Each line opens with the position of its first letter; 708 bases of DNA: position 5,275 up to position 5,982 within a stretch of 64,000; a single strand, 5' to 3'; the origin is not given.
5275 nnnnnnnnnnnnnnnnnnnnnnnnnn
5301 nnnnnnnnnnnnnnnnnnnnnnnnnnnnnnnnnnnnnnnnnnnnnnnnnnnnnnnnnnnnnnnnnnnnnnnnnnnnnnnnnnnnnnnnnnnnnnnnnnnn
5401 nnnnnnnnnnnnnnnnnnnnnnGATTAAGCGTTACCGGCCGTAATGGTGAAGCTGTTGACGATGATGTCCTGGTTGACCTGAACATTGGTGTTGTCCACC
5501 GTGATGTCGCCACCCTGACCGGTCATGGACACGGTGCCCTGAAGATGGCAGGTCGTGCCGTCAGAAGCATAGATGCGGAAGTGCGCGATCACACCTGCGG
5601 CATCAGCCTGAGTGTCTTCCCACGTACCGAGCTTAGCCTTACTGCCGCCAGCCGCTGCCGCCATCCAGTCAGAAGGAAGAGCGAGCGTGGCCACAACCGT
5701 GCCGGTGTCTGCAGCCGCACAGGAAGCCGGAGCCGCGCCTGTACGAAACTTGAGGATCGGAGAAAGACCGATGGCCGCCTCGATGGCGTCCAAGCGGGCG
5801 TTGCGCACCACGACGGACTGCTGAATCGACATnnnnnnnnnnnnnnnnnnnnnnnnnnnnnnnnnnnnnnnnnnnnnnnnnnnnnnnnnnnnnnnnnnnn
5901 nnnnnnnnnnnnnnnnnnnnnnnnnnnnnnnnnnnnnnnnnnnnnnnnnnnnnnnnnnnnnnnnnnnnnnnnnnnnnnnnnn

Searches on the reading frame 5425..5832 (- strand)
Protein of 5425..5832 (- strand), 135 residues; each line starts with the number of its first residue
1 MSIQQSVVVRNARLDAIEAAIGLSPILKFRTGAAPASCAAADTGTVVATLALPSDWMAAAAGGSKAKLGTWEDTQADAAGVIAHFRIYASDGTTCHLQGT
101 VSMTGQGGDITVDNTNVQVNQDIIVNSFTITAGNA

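Call 4: search_protein_families(library=pfam, proteins=[window:5425-5832:-], max_evalue=0.1)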
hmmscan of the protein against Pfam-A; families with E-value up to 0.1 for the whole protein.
window:5425-5832:- (135 aa): 0 families

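Call 5: search_protein_families(library=phrogs, proteins=[window:5425-5832:-], max_evalue=0.01)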
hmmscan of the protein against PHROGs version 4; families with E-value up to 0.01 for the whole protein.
window:5425-5832:- (135 aa): 1 family
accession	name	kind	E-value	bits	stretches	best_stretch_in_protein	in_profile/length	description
phrog_3758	-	head and packaging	7.2e-29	101.6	1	2-133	2-138/140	virion structural protein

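Call 36: find_related_loci(query=window:5425-5832:-, collection=viral_contigs, flank=10000)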
Query window:5425-5832:- (135 aa) in viral_contigs; peptide patterns used: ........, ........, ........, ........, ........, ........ (x = any residue, [..] = any of these).
10 stretches matched a pattern; 6 encode a relative of the query (tblastn E <= 1e-3); 6 distinct loci.
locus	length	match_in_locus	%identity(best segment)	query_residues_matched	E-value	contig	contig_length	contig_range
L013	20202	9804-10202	68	3-135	1e-47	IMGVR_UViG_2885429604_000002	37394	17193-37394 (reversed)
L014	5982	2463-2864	54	1-135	3e-45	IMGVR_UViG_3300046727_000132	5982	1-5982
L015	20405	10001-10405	66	1-135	2e-40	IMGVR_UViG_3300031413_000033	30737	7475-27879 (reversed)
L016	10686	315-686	50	6-131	4e-32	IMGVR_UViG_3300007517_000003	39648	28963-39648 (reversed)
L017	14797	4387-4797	58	1-135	3e-31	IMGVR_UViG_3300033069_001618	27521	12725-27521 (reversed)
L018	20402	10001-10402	52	1-135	2e-30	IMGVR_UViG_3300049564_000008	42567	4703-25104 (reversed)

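Call 39: search_protein_families(library=pfam, proteins=[L013:10220-11851:+, L014:206-2332:+, L014:4066-4914:+, L017:2358-4043:+, L017:4806-6833:+, L017:6818-9280:+, L018:7833-10004:+, L018:6024-7529:+, L016:1522-4002:+, L015:10495-11250:+], max_evalue=0.01)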
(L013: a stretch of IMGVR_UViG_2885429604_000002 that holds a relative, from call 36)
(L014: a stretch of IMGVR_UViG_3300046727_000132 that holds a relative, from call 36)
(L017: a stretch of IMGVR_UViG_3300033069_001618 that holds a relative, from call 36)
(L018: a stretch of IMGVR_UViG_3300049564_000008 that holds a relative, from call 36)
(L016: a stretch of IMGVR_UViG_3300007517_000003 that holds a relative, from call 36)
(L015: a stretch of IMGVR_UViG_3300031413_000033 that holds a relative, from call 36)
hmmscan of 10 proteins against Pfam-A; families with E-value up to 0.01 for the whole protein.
L013:10220-11851:+ (543 aa): 1 family
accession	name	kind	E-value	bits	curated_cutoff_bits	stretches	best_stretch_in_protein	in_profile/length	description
PF23148.1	Gp77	-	4.1e-16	59.7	27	1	462-541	1-84/84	Podophage GP4 fiber-tail adaptor protein gp77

L014:206-2332:+ (708 aa): 1 family
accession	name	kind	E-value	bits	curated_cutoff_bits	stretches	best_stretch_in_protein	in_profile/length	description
PF16510.12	P22_portal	-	4.6e-96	323.1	26.1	1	43-596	2-593/594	Phage P22-like portal protein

L014:4066-4914:+ (282 aa): 0 families

L017:2358-4043:+ (561 aa): 0 families

L017:4806-6833:+ (675 aa): 0 families

L017:6818-9280:+ (820 aa): 0 families

L018:7833-10004:+ (723 aa): 1 family
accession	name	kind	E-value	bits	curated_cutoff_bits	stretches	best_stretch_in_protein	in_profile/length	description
PF16510.12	P22_portal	-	2.1e-97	327.5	26.1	1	58-611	2-593/594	Phage P22-like portal protein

L018:6024-7529:+ (501 aa): 2 families
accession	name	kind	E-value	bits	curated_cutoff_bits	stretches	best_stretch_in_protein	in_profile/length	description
PF03237.21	Terminase_6N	-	4.4e-13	49.8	22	1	78-302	7-214/215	Terminase large subunit, T4likevirus-type, N-terminal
PF17289.8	Terminase_6C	-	4.8e-05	23.8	22.6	1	318-460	2-149/155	Terminase RNaseH-like domain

L016:1522-4002:+ (826 aa): 3 families
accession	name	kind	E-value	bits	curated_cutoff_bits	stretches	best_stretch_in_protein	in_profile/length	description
PF11367.14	Tail_completion_gp17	-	5.5e-15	56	24.5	1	6-120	2-120/124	Tail completion protein gp17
PF13229.12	Beta_helix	-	1.4e-05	25.3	25.9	1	528-674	28-157/158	Right handed beta helix region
PF05345.18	He_PIG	-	0.00019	22.3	24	1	149-229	9-94/96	Putative Ig domain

L015:10495-11250:+ (251 aa): 1 family
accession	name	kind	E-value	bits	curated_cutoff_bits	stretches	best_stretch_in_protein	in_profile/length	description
PF23212.2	DUF7064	-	0.0012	19.6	24.7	1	167-234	7-73/126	Domain of unknown function (DUF7064)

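Call 40: search_protein_families(library=phrogs, proteins=[L013:10220-11851:+, L014:206-2332:+, L014:4066-4914:+, L017:2358-4043:+, L017:4806-6833:+, L017:6818-9280:+, L018:7833-10004:+, L018:6024-7529:+, L016:1522-4002:+, L015:10495-11250:+], max_evalue=0.001)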
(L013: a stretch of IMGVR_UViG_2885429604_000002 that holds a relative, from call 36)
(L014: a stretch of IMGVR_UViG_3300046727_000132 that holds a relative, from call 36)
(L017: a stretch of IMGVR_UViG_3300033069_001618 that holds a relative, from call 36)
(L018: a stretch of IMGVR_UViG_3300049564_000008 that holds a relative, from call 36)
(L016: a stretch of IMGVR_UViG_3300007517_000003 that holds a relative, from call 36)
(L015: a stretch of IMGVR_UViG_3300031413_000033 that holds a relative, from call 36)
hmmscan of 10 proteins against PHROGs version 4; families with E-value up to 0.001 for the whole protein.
L013:10220-11851:+ (543 aa): 2 families
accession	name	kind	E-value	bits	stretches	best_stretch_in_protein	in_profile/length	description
phrog_36177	-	unknown function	1.7e-11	44.9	1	4-257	19-273/503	-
phrog_13352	-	tail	9.6e-09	35.1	1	6-212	124-330/702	minor tail protein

L014:206-2332:+ (708 aa): 3 families
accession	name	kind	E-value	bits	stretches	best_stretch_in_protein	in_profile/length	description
phrog_156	-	head and packaging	1.3e-91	309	1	40-669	14-668/681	portal protein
phrog_18470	-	head and packaging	9.7e-10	39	1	61-227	44-211/232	portal protein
phrog_1216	-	head and packaging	6.9e-05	22.6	1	525-654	585-701/714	portal protein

L014:4066-4914:+ (282 aa): 1 family
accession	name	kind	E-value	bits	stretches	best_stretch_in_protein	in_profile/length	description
phrog_10356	-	head and packaging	4.6e-07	29.3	1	87-143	403-464/852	virion structural protein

L017:2358-4043:+ (561 aa): 1 family
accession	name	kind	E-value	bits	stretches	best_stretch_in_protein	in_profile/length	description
phrog_6813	-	unknown function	8.8e-12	45.1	1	19-198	720-904/907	-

L017:4806-6833:+ (675 aa): 0 families

L017:6818-9280:+ (820 aa): 0 families

L018:7833-10004:+ (723 aa): 3 families
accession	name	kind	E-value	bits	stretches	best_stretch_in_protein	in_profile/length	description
phrog_156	-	head and packaging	8.7e-92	309.6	1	53-682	12-668/681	portal protein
phrog_18470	-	head and packaging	1.4e-10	41.7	1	68-242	36-211/232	portal protein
phrog_1216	-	head and packaging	9.7e-05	22.1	1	541-667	586-701/714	portal protein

L018:6024-7529:+ (501 aa): 6 families
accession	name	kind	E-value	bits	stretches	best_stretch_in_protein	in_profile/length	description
phrog_38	-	head and packaging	5.5e-114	383.4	1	20-476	250-713/760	terminase large subunit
phrog_4758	-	head and packaging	4.3e-53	181.2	1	39-247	26-240/243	terminase large subunit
phrog_5573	-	head and packaging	2.4e-30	106.8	1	233-474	10-239/250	terminase large subunit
phrog_30251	-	head and packaging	6.8e-25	88.4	1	60-349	47-338/799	terminase large subunit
phrog_979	-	head and packaging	1.5e-09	38.1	1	290-471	410-604/642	terminase large subunit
phrog_12171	-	head and packaging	0.00089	20.3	0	405-459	35-88/110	terminase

L016:1522-4002:+ (826 aa): 2 families
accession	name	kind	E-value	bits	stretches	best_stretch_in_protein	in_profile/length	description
phrog_347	-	connector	6.9e-11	42.9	1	3-120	3-116/394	tail terminator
phrog_78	-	connector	4.5e-06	28.1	1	4-80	5-80/122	tail terminator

L015:10495-11250:+ (251 aa): 0 families

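Call 48: search_dna_similar(query=window:5425-5832:-, collection=phages, mode=protein, max_rows=40, max_evalue=0.001)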
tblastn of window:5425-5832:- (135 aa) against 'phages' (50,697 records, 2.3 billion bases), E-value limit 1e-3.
Records with a match: 34; places in all: 34; records where one place covers at least 80% of the query: 31.
Best place of each record, by identity: 60-80% 2; <60% 32.
By first word of the organism name: Mycobacterium 27; Microcystis 3; Caulobacter 2; Pseudanabaena 1; Caudoviricetes 1.
By host as written in the record: Mycobacterium smegmatis mc2 155 25; Caulobacter crescentus 2; - 2; Pseudanabaena sp. 1; Microcystis aeruginosa 1; Microcystis elabens 1; Microcystis wesenbergii 1; Mycobacterium smegmatis mc2155 1.
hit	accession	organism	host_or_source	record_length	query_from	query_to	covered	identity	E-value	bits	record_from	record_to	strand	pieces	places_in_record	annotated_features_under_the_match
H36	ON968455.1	Pseudanabaena phage Pan4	Pseudanabaena sp.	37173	1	135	100%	56.3%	4e-35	132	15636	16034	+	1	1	hypothetical protein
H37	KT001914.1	Caulobacter phage Seuss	Caulobacter crescentus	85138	1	135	100%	53.7%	7e-27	109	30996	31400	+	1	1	hypothetical protein | ribosome_binding_site (x2)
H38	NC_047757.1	Caulobacter phage Seuss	Caulobacter crescentus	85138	1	135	100%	53.7%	7e-27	109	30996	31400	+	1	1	virion structural protein | ribosome_binding_site (x2)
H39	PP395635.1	Microcystis phage Mae-JY02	Microcystis aeruginosa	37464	1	102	76%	67.6%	2e-30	119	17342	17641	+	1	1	hypothetical protein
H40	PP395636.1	Microcystis phage Mel-JY03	Microcystis elabens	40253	1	102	76%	67.6%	2e-30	119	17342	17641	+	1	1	hypothetical protein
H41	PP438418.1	Microcystis phage Mwe-JY26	Microcystis wesenbergii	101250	3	135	99%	45.9%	1e-28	114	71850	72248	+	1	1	hypothetical protein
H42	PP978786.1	Mycobacterium phage Journey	Mycobacterium smegmatis mc2 155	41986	17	134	87%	32.8%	1e-5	49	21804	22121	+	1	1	24: hypothetical protein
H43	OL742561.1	Mycobacterium phage Duplicity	Mycobacterium smegmatis mc2 155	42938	17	134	87%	32.8%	1e-5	49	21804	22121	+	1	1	24: hypothetical protein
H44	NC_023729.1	Mycobacterium phage Charlie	Mycobacterium smegmatis mc2 155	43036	17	134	87%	32.8%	1e-5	49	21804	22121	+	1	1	24: virion structural protein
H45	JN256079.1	Mycobacterium phage Charlie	Mycobacterium smegmatis mc2 155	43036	17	134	87%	32.8%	1e-5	49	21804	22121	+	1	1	24: hypothetical protein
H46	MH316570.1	Mycobacterium phage Silvafighter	soil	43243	17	134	87%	32.8%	1e-5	49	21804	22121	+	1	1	24: hypothetical protein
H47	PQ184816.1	Mycobacterium phage Melville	Mycobacterium smegmatis mc2155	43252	17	134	87%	32.8%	1e-5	49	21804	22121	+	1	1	24: hypothetical protein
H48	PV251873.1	Mycobacterium phage Bosection6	Mycobacterium smegmatis mc2 155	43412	17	134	87%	32.8%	1e-5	49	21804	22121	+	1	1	24: hypothetical protein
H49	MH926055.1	Mycobacterium phage Chewbacca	Mycobacterium smegmatis mc2 155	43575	17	134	87%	32.8%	1e-5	49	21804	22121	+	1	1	24: hypothetical protein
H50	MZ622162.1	Mycobacterium phage Magsby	Mycobacterium smegmatis mc2 155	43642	17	134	87%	32.8%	1e-5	49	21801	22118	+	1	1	24: hypothetical protein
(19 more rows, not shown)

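Call 49: get_annotated_region(hit=H38, flank=9000)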
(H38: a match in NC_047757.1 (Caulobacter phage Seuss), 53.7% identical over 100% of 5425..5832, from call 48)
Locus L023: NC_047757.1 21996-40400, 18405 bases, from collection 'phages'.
description: Caulobacter phage Seuss, complete genome.
organism: Caulobacter phage Seuss (NCBI taxid 1675601)
taxonomy: Viruses; Duplodnaviria; Heunggongvirae; Uroviricota; Caudoviricetes; Seussvirus; Seussvirus seuss
host: Caulobacter crescentus; source: -; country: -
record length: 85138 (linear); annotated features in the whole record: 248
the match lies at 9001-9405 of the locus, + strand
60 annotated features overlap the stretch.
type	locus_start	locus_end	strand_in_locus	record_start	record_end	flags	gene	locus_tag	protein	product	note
CDS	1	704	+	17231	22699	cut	-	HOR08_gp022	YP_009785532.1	tail length tape measure protein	-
regulatory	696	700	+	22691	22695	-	-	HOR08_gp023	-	ribosome_binding_site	-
CDS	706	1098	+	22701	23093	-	-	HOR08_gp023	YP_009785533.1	hypothetical protein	-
regulatory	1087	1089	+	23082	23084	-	-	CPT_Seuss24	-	ribosome_binding_site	-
CDS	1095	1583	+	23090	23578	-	-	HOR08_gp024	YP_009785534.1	minor tail protein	-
regulatory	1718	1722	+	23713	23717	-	-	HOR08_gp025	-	ribosome_binding_site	-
CDS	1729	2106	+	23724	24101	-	-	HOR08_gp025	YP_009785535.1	tail assembly protein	-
regulatory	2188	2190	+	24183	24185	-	-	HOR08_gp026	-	ribosome_binding_site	-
CDS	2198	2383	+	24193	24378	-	-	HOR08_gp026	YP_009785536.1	hypothetical protein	-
regulatory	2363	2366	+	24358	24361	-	-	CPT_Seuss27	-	ribosome_binding_site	-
CDS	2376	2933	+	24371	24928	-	-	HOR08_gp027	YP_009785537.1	tail assembly protein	-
regulatory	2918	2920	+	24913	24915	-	-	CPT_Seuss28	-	ribosome_binding_site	-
CDS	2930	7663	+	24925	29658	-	-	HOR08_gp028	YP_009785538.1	central tail fiber J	-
regulatory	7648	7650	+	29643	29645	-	-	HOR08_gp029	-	ribosome_binding_site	-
CDS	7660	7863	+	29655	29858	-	-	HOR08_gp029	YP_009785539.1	hypothetical protein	-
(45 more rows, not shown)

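Call 50: get_annotated_region(hit=H36, flank=8000)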
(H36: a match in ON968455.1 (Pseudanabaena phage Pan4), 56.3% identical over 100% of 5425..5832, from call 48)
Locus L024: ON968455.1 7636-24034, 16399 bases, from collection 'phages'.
description: Pseudanabaena phage Pan4, complete genome.
organism: Pseudanabaena phage Pan4 (NCBI taxid 2981587)
taxonomy: Viruses; Duplodnaviria; Heunggongvirae; Uroviricota; Caudoviricetes
host: Pseudanabaena sp.; source: water samples from the Lake Chaohu; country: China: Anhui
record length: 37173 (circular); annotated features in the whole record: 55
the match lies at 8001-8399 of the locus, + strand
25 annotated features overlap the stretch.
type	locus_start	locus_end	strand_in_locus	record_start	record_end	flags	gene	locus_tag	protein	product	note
CDS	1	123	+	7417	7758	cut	-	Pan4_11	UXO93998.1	GTA-like tail tube protein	GTA-like gene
CDS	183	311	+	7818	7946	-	-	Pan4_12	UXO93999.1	hypothetical protein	-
CDS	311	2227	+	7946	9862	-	-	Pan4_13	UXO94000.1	hypothetical protein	-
CDS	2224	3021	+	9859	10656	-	-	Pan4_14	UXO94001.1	hypothetical protein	-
CDS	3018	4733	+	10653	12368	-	-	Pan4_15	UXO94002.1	putative tail protein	Tail protein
CDS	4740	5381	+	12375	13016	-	-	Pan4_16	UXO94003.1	hypothetical protein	-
CDS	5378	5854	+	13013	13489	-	-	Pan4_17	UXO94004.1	hypothetical protein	-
CDS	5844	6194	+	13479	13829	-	-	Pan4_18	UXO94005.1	hypothetical protein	-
CDS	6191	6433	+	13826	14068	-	-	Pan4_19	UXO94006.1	hypothetical protein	-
CDS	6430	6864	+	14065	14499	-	-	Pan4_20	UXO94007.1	hypothetical protein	-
CDS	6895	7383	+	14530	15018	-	-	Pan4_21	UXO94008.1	M15 family metallopeptidase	Metallopeptidase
CDS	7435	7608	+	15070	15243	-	-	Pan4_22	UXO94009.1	hypothetical protein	-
CDS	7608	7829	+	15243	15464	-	-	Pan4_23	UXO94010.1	hypothetical protein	-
CDS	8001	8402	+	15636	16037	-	-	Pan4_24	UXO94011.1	hypothetical protein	-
CDS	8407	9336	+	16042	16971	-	-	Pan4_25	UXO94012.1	hypothetical protein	-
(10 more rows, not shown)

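Call 51: get_annotated_region(hit=H44, flank=7000)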
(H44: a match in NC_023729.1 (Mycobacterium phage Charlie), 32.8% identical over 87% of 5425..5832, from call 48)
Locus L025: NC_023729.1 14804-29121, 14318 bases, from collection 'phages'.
description: Mycobacterium phage Charlie, complete genome.
organism: Mycobacterium phage Charlie (NCBI taxid 1056830)
taxonomy: Viruses; Duplodnaviria; Heunggongvirae; Uroviricota; Caudoviricetes; Nclasvirinae; Charlievirus; Charlievirus Charlie
host: Mycobacterium smegmatis mc2 155; source: soil; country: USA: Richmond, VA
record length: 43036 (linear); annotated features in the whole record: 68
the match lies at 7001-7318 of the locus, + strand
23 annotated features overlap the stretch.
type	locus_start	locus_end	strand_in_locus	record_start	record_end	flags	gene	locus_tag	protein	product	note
CDS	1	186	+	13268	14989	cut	17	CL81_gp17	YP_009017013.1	minor tail protein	minor tail subunit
CDS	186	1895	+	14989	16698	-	18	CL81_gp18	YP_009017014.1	minor tail protein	minor tail subunit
CDS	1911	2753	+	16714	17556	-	19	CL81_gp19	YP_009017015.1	minor tail protein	minor tail subunit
CDS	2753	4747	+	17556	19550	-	20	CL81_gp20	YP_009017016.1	minor tail protein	minor tail subunit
CDS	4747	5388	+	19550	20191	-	21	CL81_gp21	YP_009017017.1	hypothetical protein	-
CDS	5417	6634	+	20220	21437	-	22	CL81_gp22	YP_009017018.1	minor tail protein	-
CDS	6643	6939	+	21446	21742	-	23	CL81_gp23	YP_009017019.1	hypothetical protein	-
CDS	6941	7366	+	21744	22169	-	24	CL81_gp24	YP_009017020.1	virion structural protein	-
CDS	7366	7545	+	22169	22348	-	25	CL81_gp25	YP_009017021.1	hypothetical protein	-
CDS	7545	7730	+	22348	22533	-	26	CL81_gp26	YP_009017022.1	hypothetical protein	-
CDS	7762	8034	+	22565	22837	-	27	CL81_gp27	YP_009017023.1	hypothetical protein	-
CDS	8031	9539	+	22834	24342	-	28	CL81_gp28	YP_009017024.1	endolysin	LysA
CDS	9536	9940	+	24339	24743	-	29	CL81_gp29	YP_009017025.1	holin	-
CDS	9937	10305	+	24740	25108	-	30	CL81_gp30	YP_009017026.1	minor tail protein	-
CDS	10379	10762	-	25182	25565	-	31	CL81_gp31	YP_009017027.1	HicB-like antitoxin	-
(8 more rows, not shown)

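Call 53: search_solved_structures(query=window:5425-5832:-, max_evalue=10, show_alignments=2)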
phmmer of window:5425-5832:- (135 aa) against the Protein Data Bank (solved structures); distinct sequences matched with E-value up to 10: 2.
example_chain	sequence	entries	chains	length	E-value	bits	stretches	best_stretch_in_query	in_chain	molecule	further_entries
7pkq_d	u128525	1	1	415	0.97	13.1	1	4-71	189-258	uS4m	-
1wls_A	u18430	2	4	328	1.5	12.5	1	17-60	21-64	L-asparaginase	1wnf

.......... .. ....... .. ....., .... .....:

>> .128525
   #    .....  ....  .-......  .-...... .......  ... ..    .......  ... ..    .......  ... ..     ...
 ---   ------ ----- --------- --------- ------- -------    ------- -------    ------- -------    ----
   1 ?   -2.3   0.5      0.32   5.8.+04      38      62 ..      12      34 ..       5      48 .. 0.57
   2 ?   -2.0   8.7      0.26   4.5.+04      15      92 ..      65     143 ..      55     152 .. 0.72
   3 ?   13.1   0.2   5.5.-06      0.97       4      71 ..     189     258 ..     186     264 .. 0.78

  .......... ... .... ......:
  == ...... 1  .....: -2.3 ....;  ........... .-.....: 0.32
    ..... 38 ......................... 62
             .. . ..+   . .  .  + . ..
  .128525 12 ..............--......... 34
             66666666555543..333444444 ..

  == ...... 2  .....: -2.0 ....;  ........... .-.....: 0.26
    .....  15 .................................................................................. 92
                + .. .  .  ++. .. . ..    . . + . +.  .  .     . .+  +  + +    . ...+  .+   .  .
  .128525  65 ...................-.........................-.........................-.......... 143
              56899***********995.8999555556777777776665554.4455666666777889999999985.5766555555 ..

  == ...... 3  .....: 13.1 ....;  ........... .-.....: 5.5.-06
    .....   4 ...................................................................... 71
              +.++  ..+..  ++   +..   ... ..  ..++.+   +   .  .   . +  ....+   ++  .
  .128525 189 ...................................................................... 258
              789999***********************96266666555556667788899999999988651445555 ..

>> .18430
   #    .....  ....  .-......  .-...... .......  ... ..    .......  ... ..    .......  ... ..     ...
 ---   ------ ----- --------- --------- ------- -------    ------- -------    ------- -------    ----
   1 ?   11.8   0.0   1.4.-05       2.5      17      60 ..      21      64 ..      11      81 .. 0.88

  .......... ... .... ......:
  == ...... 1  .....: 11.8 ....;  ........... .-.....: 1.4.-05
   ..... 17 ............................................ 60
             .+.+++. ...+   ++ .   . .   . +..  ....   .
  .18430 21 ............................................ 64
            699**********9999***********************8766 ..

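Call 56: find_homologous_proteins(query=window:5425-5832:-)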
Query window:5425-5832:- (135 aa): 7945 proteins with E <= 0.001 among 8000 candidates; the best 120 are listed.
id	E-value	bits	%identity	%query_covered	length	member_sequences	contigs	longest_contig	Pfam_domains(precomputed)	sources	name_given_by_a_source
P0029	2.5e-79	281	100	100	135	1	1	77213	-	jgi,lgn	jgi:hypothetical protein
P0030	1.5e-61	224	79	100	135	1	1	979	-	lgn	-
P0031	9.0e-61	222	77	100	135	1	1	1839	-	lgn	-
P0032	3.1e-60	220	77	99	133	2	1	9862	-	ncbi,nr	ncbi:MAG: hypothetical protein EOO61_00775 [Hymenobacter sp.]|nr:MAG: hypothetical protein EOO61_007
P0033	3.4e-60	220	78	100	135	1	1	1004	-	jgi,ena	-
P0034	5.9e-60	219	76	100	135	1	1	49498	-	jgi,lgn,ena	jgi:hypothetical protein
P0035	4.8e-59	216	78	99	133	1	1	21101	-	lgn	-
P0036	4.8e-59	216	76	100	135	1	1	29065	-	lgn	-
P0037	6.0e-59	216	75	100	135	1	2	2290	-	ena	-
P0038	8.0e-59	215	75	100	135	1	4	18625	-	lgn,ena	-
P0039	8.1e-59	215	75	100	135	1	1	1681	-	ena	-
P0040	1.5e-58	214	75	100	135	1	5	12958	-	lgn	-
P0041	2.0e-58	214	76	100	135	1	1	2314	-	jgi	-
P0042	7.1e-58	212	73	100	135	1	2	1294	-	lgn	-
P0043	1.2e-57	211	76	100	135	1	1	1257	-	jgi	-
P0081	1.3e-54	202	74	100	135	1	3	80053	-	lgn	-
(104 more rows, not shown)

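Call 64: predict_structure(alignment_id=A1)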
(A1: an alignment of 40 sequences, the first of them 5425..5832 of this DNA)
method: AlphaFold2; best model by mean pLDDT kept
length: 135 residues; sequences in the alignment: 40
mean_pLDDT: 92.7   pTM: 0.85
mean pLDDT of the five models: 92.7, 90.7, 60.9, 60.8, 56.3
residues with pLDDT >= 90: 119; 70-90: 13; 50-70: 3; < 50: 0
segments of 3 or more residues with pLDDT < 50: none
pLDDT, mean of each block of 10 residues (from residue 1): 85 94 96 94 96 93 93 96 97 95 86 96 95 74
secondary structure, 60 per line:
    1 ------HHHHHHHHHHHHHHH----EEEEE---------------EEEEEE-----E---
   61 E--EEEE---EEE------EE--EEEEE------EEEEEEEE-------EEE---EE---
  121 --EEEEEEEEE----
elements in order: H7-21 E26-30 E46-51 E64-67 E71-73 E84-88 E95-102 E110-112 E123-131

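Call 68: fold_search(model_id=the predicted structure, library=pdb)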
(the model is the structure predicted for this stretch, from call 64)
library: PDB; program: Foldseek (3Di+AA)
matches with E <= 10: 127; with E <= 0.001: 1
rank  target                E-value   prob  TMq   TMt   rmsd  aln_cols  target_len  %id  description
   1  9rkv_A                1.6e-06  1.00  0.77  0.75   3.1       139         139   17  Agrobacterium phage 7-7-1 tail fibers (released 2025-12-10)
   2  9h4p_BD               2.5e-02  0.99  0.45  0.09   5.3       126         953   15  Tail of full Haloferax tailed virus 1 (released 2025-08-27)
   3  6hhk_A                2.7e-01  0.41  0.41  0.34  11.1       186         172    9  Structure of gp105 of Listeria bacteriophage A511 (released 2019-01-23)
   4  6hhk_C                3.4e-01  0.35  0.42  0.34  11.4       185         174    8  Structure of gp105 of Listeria bacteriophage A511 (released 2019-01-23)
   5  6hhk_B                4.1e-01  0.33  0.41  0.33  11.2       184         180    6  Structure of gp105 of Listeria bacteriophage A511 (released 2019-01-23)
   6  9lbn_J                9.4e-01  0.03  0.16  0.17  15.1       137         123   11  The composite cryo-EM structure of the head-to-tail connector and head-proximal tail components of bacteriophage phiXa (released 2025-05-07)
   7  1hu9                  1.0e+00  0.14  0.35  0.08  11.1       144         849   15  LIPOXYGENASE-3 (SOYBEAN) COMPLEX WITH 4-HYDROPEROXY-2-METHOXY-PHENOL (released 2003-06-03)
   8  9fko_A                1.1e+00  0.20  0.41  0.34  12.5       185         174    8  Arm segment of bacteriophage phi812 (released 2025-06-18)
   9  3wxm_F                1.2e+00  0.10  0.23  0.10  13.9       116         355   11  Crystal structure of archaeal Pelota and GTP-bound EF1 alpha complex (released 2014-09-03)
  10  3wxm_B                1.6e+00  0.06  0.20  0.09  13.8       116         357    9  Crystal structure of archaeal Pelota and GTP-bound EF1 alpha complex (released 2014-09-03)
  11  9euj_H                1.6e+00  0.12  0.36  0.30  13.8       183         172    7  Cryo-EM structure of Staphylococcus aureus bacteriophage phi812 baseplate in the post-contraction state - sheath initi (released 2025-04-09)
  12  2djf_A                1.9e+00  0.02  0.16  0.16  12.8       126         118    8  Crystal Structure of human dipeptidyl peptidase I (Cathepsin C) in complex with the inhibitor Gly-Phe-CHN2 (released 2006-11-14)
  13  9euf_b                2.1e+00  0.11  0.38  0.31  13.7       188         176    7  Cryo-EM structure of Staphylococcus aureus bacteriophage phi812 baseplate in the pre-contraction state - complete (released 2025-04-09)
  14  8sdp_B                2.1e+00  0.08  0.27  0.21   8.5       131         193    8  HTRA-1 PDSA bound to CKP 3A7 (released 2024-07-03)
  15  4n3g                  2.1e+00  0.02  0.16  0.12  14.7       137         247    8  Crystal structure of eukaryotic translation initiation factor eIF5B (870-1116) from Chaetomium thermophilum, domains III (released 2014-07-09)
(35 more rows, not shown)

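Call 122: find_encoding_contigs(protein=P0081, flank=7000, max_places=3)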
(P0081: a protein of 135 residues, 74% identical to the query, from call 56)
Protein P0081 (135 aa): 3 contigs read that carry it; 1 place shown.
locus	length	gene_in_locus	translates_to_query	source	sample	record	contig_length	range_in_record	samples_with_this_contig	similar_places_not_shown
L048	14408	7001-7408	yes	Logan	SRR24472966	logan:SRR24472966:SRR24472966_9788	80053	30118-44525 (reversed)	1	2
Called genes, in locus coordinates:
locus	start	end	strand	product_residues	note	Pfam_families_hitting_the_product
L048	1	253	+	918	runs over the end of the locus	PF19264:DUF5907 (weak)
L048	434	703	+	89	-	-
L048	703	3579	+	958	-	PF05345:He_PIG (weak)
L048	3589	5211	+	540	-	-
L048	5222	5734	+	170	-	-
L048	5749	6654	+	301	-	-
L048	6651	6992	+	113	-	-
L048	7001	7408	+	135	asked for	-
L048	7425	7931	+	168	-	-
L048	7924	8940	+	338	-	-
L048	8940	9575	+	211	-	-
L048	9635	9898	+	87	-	-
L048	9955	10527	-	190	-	-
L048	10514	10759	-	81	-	-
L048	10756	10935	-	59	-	-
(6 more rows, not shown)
